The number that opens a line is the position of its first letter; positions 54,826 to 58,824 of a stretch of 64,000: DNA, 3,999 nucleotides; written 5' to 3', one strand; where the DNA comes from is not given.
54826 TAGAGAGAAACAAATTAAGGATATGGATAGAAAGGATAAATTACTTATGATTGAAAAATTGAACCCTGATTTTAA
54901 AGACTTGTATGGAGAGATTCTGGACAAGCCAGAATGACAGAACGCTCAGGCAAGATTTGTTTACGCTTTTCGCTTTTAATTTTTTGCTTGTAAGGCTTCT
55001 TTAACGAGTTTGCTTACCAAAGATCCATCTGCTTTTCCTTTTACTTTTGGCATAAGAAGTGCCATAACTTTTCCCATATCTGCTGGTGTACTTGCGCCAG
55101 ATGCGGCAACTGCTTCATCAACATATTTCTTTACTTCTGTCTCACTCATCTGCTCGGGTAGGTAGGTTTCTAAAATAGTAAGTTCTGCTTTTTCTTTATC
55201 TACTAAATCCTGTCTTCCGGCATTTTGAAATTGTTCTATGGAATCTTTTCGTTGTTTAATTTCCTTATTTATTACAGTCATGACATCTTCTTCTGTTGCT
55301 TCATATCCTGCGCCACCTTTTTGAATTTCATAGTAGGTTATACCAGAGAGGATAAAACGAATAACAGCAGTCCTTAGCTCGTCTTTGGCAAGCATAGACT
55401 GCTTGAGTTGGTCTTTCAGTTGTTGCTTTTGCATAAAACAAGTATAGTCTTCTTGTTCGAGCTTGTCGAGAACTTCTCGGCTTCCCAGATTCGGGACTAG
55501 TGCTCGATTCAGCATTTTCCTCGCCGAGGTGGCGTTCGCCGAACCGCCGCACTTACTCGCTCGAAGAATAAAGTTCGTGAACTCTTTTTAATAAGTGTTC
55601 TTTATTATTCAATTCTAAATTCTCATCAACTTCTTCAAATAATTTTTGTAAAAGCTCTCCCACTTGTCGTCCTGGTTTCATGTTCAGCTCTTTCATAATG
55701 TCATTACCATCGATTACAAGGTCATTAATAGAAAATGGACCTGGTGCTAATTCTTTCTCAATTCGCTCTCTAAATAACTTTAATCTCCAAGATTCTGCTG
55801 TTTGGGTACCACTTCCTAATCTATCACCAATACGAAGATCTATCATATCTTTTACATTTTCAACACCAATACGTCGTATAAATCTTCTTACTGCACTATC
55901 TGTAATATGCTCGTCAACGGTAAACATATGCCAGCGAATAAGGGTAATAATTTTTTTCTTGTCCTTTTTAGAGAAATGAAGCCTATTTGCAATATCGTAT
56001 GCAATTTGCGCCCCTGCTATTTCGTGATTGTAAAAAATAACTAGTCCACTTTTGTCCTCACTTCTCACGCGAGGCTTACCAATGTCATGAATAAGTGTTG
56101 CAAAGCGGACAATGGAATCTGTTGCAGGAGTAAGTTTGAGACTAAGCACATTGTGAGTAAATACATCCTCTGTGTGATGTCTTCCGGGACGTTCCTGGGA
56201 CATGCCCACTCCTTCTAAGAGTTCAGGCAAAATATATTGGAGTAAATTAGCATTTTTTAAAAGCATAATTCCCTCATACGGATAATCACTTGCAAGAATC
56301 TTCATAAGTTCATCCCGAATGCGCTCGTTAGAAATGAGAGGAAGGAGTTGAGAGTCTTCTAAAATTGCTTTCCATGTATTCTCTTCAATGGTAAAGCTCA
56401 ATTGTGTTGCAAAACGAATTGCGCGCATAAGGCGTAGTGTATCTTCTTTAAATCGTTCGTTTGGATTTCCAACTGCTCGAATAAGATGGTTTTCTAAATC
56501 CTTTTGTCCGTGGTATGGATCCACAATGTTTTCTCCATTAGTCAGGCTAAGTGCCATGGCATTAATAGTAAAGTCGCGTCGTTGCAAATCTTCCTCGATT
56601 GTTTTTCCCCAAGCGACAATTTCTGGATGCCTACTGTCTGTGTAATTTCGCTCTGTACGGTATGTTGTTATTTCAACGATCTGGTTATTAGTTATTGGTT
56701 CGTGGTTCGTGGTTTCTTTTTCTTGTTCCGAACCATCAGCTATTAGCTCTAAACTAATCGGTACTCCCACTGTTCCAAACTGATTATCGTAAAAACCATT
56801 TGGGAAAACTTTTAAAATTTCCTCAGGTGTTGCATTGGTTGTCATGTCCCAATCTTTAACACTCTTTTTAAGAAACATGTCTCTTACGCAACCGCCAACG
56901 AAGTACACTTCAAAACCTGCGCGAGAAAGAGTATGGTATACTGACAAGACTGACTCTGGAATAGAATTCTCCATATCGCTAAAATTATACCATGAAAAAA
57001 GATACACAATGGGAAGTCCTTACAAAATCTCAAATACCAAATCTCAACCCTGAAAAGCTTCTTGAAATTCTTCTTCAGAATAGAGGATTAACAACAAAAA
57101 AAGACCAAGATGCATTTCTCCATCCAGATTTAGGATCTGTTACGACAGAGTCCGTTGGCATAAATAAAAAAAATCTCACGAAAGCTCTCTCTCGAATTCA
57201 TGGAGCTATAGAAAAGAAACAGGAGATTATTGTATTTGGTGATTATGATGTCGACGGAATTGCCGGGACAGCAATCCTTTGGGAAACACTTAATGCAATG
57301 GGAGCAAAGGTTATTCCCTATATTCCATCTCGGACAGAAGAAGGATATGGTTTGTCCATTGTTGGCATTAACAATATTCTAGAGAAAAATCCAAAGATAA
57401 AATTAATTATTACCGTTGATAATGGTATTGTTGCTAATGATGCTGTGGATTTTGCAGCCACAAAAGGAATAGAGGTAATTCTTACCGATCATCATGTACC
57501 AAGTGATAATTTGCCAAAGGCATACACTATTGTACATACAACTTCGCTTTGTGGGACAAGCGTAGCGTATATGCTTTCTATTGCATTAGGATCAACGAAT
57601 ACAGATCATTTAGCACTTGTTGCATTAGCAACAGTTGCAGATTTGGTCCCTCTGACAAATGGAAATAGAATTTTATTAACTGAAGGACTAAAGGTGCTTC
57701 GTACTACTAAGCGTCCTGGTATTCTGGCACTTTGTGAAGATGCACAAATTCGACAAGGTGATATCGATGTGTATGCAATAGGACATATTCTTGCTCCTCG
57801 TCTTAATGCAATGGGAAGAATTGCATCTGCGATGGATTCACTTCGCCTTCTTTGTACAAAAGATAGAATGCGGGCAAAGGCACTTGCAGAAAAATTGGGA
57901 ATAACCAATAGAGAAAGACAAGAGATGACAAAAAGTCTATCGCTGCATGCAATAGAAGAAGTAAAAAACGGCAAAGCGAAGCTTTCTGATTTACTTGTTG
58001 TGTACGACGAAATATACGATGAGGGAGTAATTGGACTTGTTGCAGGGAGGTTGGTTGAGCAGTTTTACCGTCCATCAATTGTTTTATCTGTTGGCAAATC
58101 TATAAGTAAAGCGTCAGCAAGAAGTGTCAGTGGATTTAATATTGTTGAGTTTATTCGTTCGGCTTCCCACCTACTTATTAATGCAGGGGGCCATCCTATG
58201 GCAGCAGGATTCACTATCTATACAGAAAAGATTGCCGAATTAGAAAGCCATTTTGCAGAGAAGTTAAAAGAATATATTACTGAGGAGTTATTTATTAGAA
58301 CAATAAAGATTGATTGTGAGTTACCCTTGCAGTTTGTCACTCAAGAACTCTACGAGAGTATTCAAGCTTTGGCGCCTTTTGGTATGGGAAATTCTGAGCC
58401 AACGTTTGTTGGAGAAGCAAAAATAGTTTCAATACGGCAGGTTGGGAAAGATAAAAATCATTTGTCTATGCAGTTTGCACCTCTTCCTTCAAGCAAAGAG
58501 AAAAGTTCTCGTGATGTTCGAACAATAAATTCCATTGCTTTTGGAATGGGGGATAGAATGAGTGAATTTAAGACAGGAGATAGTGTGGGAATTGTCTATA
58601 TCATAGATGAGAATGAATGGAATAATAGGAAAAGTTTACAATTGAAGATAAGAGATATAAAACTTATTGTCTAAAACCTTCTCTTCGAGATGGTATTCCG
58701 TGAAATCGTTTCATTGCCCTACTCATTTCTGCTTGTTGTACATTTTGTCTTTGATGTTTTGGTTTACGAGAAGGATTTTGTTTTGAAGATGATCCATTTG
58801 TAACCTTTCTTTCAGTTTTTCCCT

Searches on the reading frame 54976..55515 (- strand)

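Call 31: search_protein_families(library=pfam, proteins=[window:54976-55515:-], max_evalue=0.001)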
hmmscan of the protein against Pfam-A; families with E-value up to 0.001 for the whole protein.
window:54976-55515:- (179 aa): 1 family
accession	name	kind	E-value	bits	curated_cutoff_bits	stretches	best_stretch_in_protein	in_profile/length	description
PF09424.15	YqeY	-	1.2e-51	175.1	27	1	30-175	1-143/143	Yqey-like protein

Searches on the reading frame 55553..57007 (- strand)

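Call 31: search_protein_families(library=pfam, proteins=[window:55553-57007:-], max_evalue=0.001)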
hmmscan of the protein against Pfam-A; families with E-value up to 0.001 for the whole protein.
window:55553-57007:- (484 aa): 4 families
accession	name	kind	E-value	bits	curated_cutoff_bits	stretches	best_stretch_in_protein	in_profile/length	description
PF01743.26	PolyA_pol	-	9.3e-34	116.9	23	1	34-177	1-126/126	Poly A polymerase head domain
PF12627.12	PolyA_pol_RNAbd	-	5.5e-20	71.3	22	1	205-263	2-60/64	Probable RNA and SrmB- binding site of polymerase A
PF01966.28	HD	-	1.5e-08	35.3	22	1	294-365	21-90/116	HD domain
PF13735.12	tRNA_NucTran2_2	-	2.3e-08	34.6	27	1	341-474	29-147/149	tRNA nucleotidyltransferase domain 2 putative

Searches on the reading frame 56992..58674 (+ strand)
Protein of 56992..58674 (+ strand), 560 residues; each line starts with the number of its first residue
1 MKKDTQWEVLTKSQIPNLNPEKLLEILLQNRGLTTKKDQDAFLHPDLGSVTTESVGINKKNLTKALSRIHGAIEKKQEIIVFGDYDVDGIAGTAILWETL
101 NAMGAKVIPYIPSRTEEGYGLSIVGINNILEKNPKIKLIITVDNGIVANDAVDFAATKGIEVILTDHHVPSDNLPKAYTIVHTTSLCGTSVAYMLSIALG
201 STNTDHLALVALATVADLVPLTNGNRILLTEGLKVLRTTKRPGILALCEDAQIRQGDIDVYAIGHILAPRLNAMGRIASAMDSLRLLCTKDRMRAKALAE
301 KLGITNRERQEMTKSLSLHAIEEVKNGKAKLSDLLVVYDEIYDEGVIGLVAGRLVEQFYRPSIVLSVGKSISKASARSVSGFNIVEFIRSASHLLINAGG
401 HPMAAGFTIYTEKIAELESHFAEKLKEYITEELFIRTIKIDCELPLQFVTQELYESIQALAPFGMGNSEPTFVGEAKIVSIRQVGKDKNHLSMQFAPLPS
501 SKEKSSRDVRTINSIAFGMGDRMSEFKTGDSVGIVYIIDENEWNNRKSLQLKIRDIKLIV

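Call 31: search_protein_families(library=pfam, proteins=[window:56992-58674:+], max_evalue=0.001)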
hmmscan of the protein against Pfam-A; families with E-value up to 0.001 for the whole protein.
window:56992-58674:+ (560 aa): 3 families
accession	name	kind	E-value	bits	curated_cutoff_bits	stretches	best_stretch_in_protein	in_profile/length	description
PF17768.7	RecJ_OB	-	1.6e-28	99.3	27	1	440-555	1-107/107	RecJ OB domain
PF01368.27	DHH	-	1.2e-19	71.2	28.1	1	79-212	2-123/125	DHH family, N-terminal domain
PF02272.25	DHHA1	-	4.8e-14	53.1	25.9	1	334-426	4-101/102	DHHA1 domain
